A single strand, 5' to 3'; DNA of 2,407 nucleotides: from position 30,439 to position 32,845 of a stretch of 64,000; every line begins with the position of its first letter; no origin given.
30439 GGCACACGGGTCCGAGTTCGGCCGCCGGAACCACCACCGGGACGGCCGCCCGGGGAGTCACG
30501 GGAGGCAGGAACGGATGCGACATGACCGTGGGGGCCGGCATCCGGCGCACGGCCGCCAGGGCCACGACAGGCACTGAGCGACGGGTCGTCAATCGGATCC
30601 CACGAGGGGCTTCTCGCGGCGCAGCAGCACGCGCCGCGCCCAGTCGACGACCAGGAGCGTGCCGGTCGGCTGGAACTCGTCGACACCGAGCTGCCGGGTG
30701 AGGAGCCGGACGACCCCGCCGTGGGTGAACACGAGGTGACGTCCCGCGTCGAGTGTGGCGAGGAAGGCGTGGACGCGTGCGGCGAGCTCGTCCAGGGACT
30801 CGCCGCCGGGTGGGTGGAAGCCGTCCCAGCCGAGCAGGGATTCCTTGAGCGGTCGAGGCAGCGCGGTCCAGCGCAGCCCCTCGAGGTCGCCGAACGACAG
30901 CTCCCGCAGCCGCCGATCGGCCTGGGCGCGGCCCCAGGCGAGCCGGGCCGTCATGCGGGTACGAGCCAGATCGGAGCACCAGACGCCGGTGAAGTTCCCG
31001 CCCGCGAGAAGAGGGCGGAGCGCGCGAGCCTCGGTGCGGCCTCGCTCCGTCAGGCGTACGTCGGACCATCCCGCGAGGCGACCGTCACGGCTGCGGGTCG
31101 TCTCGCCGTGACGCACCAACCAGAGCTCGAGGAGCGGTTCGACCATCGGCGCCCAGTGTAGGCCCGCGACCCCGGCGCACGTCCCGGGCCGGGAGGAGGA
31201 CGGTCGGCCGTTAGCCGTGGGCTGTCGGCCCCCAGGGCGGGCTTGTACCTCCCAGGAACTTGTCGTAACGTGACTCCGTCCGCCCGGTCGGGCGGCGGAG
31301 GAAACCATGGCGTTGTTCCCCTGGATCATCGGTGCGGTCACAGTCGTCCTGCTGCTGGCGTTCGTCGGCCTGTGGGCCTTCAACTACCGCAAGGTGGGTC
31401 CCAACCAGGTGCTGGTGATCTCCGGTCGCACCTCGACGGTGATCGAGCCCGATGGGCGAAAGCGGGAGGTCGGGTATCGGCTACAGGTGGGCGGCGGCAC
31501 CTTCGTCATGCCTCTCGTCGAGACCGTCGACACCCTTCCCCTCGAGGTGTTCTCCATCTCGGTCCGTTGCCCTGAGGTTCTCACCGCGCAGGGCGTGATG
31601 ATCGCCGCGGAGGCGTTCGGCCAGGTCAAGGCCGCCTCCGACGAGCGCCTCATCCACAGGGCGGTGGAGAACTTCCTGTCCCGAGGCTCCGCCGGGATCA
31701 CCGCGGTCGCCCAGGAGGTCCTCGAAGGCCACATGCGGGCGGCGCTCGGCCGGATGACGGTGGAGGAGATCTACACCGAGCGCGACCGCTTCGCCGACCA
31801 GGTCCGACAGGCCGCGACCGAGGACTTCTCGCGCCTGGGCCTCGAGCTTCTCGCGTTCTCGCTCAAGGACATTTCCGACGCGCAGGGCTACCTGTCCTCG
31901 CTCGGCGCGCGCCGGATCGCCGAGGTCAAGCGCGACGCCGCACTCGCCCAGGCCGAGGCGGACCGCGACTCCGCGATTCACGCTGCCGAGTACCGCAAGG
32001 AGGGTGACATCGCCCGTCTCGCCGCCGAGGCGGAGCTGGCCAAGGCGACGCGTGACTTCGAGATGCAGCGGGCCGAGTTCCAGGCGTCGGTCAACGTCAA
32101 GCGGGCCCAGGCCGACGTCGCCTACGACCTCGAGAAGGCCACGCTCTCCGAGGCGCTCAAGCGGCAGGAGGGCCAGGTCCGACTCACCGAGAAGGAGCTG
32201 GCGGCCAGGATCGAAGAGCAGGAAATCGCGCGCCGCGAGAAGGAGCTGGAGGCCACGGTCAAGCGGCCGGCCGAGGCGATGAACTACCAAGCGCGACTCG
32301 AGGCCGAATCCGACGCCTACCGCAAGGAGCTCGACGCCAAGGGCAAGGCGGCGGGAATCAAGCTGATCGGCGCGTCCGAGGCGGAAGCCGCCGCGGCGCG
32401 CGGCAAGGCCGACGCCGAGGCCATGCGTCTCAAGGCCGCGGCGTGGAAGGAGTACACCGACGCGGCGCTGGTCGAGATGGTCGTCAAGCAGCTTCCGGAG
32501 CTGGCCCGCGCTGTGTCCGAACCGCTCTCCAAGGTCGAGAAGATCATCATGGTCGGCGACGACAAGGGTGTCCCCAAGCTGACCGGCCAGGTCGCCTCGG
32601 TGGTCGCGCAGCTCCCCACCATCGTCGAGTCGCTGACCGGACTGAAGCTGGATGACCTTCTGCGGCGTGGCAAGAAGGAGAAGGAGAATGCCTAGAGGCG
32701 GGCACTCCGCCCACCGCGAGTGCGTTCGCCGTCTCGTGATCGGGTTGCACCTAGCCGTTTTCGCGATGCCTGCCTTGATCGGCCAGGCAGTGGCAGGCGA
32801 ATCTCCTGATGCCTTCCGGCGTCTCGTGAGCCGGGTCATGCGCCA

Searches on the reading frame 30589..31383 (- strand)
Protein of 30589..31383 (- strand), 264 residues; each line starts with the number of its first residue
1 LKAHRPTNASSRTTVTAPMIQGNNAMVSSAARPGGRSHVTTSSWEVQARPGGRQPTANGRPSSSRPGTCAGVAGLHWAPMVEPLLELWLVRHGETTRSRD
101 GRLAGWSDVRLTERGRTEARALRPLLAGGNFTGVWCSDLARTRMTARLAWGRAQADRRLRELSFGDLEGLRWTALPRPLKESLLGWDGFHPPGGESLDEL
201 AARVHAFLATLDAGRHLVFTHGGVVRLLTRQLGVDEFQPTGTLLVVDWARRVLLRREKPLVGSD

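Call 45: search_protein_families(library=ncbifam, proteins=[window:30589-31383:-], max_evalue=0.00001)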
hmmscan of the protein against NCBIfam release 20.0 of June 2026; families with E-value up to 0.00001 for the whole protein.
window:30589-31383:- (264 aa): 13 families
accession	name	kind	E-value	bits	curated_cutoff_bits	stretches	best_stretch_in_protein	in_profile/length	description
TIGR03162.1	ribazole_cobC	equivalog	2.5e-33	115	162.9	1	87-232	1-155/176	alpha-ribazole phosphatase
NF011580.0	PRK15004.1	equivalog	8.2e-22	78.2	250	1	86-232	2-160/203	adenosylcobalamin/alpha-ribazole phosphatase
NF005567.0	PRK07238.1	equivalog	6.8e-17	61.8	326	1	67-213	169-314/378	bifunctional RNase H/acid phosphatase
NF002901.0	PRK03482.1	equivalog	5e-14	52.4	261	1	85-222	2-151/215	2,3-diphosphoglycerate-dependent phosphoglycerate mutase GpmB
TIGR03848.1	MSMEG_4193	subfamily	5.6e-13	48.8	203.85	1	88-233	3-165/204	MSMEG_4193 family putative phosphomutase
NF009993.0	PRK13462.1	equivalog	3.4e-12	46.4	226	1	87-211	8-137/203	acid phosphatase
NF002339.0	PRK01295.1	equivalog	9.5e-10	38.3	316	1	87-229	5-166/206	2,3-bisphosphoglycerate-dependent phosphoglycerate mutase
NF045917.1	PhserinePhPspA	equivalog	1.8e-09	37.6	350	1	85-211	2-136/211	phosphoserine phosphatase PspA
NF010713.0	PRK14115.1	equivalog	1.7e-08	34.1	305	1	86-170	3-96/248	2,3-diphosphoglycerate-dependent phosphoglycerate mutase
NF038349.1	dPGM_arch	equivalog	2.5e-08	34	225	1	89-241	3-158/194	2,3-diphosphoglycerate-dependent phosphoglycerate mutase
NF002217.0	PRK01112.1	equivalog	9.1e-08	31.7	320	1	86-153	3-70/228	2,3-bisphosphoglycerate-dependent phosphoglycerate mutase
TIGR01258.1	pgm_1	subfamily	1.1e-07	31.5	81.7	1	86-170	2-95/245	2,3-bisphosphoglycerate-dependent phosphoglycerate mutase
NF010718.0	PRK14120.1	equivalog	1.3e-07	31.2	366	1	86-169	6-98/249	phosphoglyceromutase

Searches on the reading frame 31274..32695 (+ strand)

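Call 44: search_protein_families(library=ncbifam, proteins=[window:31274-32695:+], max_evalue=0.00001)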
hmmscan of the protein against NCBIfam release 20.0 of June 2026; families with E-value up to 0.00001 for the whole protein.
window:31274-32695:+ (473 aa): 1 family
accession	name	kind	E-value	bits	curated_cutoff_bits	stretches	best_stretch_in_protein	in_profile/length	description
NF058507.1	FlotScfldFlot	equivalog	1.6e-96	324.2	700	1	19-464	2-473/477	flotillin lipid rafts scaffold protein FloT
